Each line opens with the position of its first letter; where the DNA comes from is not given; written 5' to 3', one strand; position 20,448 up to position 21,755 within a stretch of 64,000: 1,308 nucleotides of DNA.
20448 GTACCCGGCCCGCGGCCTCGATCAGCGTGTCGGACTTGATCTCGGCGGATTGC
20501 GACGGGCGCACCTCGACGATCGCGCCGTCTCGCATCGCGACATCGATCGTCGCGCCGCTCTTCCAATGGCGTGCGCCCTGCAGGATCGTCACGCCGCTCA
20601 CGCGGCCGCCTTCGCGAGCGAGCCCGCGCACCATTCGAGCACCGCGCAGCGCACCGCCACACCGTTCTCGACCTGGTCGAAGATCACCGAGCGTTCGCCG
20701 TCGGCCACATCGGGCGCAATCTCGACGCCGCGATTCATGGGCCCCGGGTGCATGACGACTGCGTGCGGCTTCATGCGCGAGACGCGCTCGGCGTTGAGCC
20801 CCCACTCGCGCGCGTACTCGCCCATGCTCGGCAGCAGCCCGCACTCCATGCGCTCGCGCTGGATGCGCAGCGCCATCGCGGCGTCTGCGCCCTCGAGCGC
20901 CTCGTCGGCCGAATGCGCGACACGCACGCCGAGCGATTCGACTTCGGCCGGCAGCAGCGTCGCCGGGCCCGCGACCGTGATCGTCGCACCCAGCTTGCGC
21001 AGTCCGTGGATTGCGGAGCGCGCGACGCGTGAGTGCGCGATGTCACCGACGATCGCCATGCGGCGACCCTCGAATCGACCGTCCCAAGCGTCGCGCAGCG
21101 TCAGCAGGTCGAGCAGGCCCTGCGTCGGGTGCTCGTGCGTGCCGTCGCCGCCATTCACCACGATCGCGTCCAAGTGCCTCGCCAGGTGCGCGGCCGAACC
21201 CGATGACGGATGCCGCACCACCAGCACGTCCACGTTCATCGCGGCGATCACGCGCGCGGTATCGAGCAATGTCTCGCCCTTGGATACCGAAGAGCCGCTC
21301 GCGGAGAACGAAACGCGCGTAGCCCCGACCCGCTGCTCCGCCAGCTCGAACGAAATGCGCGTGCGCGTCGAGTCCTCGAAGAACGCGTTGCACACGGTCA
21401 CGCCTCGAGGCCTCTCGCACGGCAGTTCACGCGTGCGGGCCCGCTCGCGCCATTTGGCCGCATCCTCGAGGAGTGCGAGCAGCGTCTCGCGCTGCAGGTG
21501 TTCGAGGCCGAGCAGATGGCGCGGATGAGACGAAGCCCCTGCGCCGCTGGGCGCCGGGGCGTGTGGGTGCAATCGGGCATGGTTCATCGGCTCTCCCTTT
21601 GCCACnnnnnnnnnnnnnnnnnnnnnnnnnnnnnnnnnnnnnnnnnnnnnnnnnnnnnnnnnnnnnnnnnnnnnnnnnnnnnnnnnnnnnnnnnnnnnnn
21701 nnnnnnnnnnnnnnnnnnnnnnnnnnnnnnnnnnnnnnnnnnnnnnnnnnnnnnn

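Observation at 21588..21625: PyrR-binding RNA motif over the pyrB RBS, with pyrR encoded 6 kb away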

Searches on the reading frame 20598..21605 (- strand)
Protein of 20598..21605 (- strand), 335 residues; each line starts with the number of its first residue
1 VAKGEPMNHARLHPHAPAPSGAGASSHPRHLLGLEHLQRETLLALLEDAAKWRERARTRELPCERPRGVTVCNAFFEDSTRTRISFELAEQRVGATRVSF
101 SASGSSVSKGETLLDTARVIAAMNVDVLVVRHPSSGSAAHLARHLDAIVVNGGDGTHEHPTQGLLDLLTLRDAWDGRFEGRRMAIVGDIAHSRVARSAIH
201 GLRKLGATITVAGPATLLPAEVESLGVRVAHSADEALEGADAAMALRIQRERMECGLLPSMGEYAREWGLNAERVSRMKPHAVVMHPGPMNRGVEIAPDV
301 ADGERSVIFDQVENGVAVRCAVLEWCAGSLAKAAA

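Call 7: search_protein_families(library=pfam, proteins=[window:20598-21605:-])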
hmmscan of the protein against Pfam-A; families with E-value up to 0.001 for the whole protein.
window:20598-21605:- (335 aa): 2 families
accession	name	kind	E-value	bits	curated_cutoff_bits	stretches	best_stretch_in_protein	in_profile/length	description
PF02729.26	OTCace_N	-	1.5e-39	135.8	29.9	1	29-171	1-147/148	Aspartate/ornithine carbamoyltransferase, carbamoyl-P binding domain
PF00185.30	OTCace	-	2.2e-25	90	29.4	1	180-326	2-157/157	Aspartate/ornithine carbamoyltransferase, Asp/Orn binding domain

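Call 8: find_related_loci(query=window:20598-21587:-, collection=genome_contigs, flank=10000)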
Query window:20598-21587:- (329 aa) in genome_contigs; peptide patterns used: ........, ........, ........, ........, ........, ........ (x = any residue, [..] = any of these).
99 stretches matched a pattern; 20 encode a relative of the query (tblastn E <= 1e-3); 20 distinct loci.
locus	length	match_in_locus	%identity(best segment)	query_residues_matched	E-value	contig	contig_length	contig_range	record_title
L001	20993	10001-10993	67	1-328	7e-141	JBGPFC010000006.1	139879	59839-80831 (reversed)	MAG: Candidatus Eisenbacteria bacterium isolate OBJ_0618_7090110_76 k141_10162410_length_139879_cov_23.0000, whole genom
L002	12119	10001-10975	67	1-321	8e-140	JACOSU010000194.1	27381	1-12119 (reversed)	MAG: Candidatus Eisenbacteria bacterium isolate NC_groundwater_26_Pr7_B-0.1um_68_11 FFV18_Bp1_scaffold_849360, whole gen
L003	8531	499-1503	64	10-328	6e-134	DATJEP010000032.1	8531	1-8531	MAG TPA_asm: Candidatus Udaeobacter sp. isolate SMAG_U15436 k141_4846432, whole genome shotgun sequence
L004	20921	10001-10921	68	22-328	6e-135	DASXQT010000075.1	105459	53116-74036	MAG TPA_asm: Candidatus Eisenbacteria bacterium isolate SMAG_U4620 k141_1053069, whole genome shotgun sequence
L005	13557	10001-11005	65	8-320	2e-133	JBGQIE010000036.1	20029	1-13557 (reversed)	MAG: Candidatus Eisenbacteria bacterium isolate OBJ2_061818_070_56 k141_1870915_length_20029_cov_12.9661, whole genome s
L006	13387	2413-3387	66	1-320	3e-131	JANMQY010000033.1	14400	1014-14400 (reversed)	MAG: Candidatus Eisenbacteria bacterium isolate OTE_51_metabat_109 OTE_51_k141_4615481, whole genome shotgun sequence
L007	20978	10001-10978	65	1-321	3e-131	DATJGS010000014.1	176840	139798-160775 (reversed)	MAG TPA_asm: Candidatus Saccharimonadaceae bacterium isolate SMAG_U15492 k141_3868132, whole genome shotgun sequence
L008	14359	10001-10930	67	15-317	7e-131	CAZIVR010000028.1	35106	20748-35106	MAG TPA_asm: uncultured bacterium isolate SRP287453_co1_107 genome assembly, contig: NODE_1947_length_35106_cov_27.25246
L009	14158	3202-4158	67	1-314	1e-129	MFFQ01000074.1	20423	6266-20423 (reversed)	MAG: Candidatus Eisenbacteria bacterium RBG_16_71_46 RBG_16_scaffold_3293, whole genome shotgun sequence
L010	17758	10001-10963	67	9-321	6e-126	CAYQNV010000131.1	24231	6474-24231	MAG TPA_asm: uncultured bacterium isolate binchicken_co165_179 genome assembly, contig: k141_2344493, whole genome shotg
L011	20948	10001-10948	65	11-322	4e-126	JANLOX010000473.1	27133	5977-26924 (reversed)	MAG: Candidatus Eisenbacteria bacterium isolate OTE_38_metabat_510 OTE_38_k141_3371790, whole genome shotgun sequence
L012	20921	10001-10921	63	11-314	3e-120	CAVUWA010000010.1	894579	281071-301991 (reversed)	MAG: Candidatus Eisenbacteria bacterium isolate MFD05684.bin.1.290 genome assembly, contig: contig_69951, whole genome s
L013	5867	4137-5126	64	9-326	2e-118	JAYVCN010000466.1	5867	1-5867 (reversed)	MAG: Candidatus Eisenbacteria bacterium isolate GL32_Down_metabat_69 GL32_Down_metabat_69_465, whole genome shotgun sequ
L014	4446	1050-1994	63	8-321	3e-119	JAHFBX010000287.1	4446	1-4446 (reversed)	MAG: Candidatus Eisenbacteria bacterium isolate nzgw208 NODE_16076_length_4447_cov_2.601479, whole genome shotgun sequen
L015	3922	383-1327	65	8-321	7e-118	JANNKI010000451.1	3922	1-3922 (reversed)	MAG: bacterium isolate SOY_4_C_metabat_154 SOY_4_C_k141_1230138, whole genome shotgun sequence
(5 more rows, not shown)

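Call 9: search_protein_families(library=ncbifam, proteins=[window:20598-21587:-])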
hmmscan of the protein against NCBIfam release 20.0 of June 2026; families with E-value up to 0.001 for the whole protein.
window:20598-21587:- (329 aa): 17 families
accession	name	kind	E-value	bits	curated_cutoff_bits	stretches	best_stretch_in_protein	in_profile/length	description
NF002032.1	PRK00856.1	equivalog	5e-112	373.9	263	1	23-319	1-295/297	aspartate carbamoyltransferase catalytic subunit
TIGR00670.1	asp_carb_tr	equivalog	4.8e-84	282.1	236.95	1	23-319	1-301/304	aspartate carbamoyltransferase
NF010387.0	PRK13814.1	equivalog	3.1e-62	210.2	660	1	22-319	5-301/310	aspartate carbamoyltransferase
NF008853.0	PRK11891.1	equivalog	1.5e-47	162.2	560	1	23-318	89-395/430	aspartate carbamoyltransferase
NF001986.0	PRK00779.1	subfamily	1.1e-43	149.6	306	1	21-322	4-305/307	ornithine carbamoyltransferase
NF006046.0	PRK08192.1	equivalog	2.7e-42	145.2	512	1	23-317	7-313/339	aspartate carbamoyltransferase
TIGR00658.1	orni_carb_tr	equivalog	1e-39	136.5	280.85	1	23-319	1-301/304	ornithine carbamoyltransferase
TIGR04384.1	putr_carbamoyl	exception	6.7e-27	94.5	500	1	28-320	5-306/330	putrescine carbamoyltransferase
NF003286.0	PRK04284.1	subfamily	1.6e-22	80.1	515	1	26-215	10-195/332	ornithine carbamoyltransferase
NF011380.0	PRK14805.1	equivalog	2.6e-22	79.3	421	2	23-213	2-184/302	ornithine carbamoyltransferase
NF009916.0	PRK13376.1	equivalog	9.6e-22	77.2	800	1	45-325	34-337/525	bifunctional aspartate carbamoyltransferase catalytic subunit/aspartate carbamoyltransferase regulatory subunit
NF002470.0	PRK01713.1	equivalog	4.2e-17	62.6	545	1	23-277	8-256/334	ornithine carbamoyltransferase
NF003384.0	PRK04523.1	equivalog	4.7e-17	62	288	1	22-321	3-333/336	N-acetylornithine carbamoyltransferase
NF009213.0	PRK12562.1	subfamily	6.3e-16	58.7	559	1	23-213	7-194/334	ornithine carbamoyltransferase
NF011379.0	PRK14804.1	equivalog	5.5e-13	48.7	373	2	61-209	42-186/311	ornithine carbamoyltransferase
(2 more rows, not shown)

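Call 43: find_related_loci(query=window:20598-21587:-, collection=metagenome_contigs, flank=3000)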
Query window:20598-21587:- (329 aa) in metagenome_contigs; peptide patterns used: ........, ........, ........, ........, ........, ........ (x = any residue, [..] = any of these).
151 stretches matched a pattern; 33 encode a relative of the query (tblastn E <= 1e-3); 33 distinct loci.
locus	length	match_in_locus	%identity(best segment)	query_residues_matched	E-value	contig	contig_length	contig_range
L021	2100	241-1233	67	1-328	4e-150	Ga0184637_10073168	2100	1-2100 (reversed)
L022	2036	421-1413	66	1-328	3e-149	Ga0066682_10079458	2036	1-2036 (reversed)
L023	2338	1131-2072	70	8-322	6e-148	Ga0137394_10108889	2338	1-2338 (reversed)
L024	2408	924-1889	67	1-320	1e-147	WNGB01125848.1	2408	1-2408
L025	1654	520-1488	67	11-328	1e-148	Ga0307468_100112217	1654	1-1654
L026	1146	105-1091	68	1-326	1e-148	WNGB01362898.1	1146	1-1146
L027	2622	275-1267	66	1-328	1e-139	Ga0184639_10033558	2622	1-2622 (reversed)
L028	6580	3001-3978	65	1-321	1e-131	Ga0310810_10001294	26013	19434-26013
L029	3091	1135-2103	69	6-321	2e-135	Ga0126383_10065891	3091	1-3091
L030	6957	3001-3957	67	1-314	5e-130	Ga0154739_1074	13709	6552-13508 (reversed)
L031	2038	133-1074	65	6-327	2e-136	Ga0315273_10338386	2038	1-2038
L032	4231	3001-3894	69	23-320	6e-127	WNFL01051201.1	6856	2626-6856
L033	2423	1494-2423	65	6-323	2e-132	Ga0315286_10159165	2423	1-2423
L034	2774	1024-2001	65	9-321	1e-130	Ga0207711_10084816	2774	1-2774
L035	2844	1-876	67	29-320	6e-130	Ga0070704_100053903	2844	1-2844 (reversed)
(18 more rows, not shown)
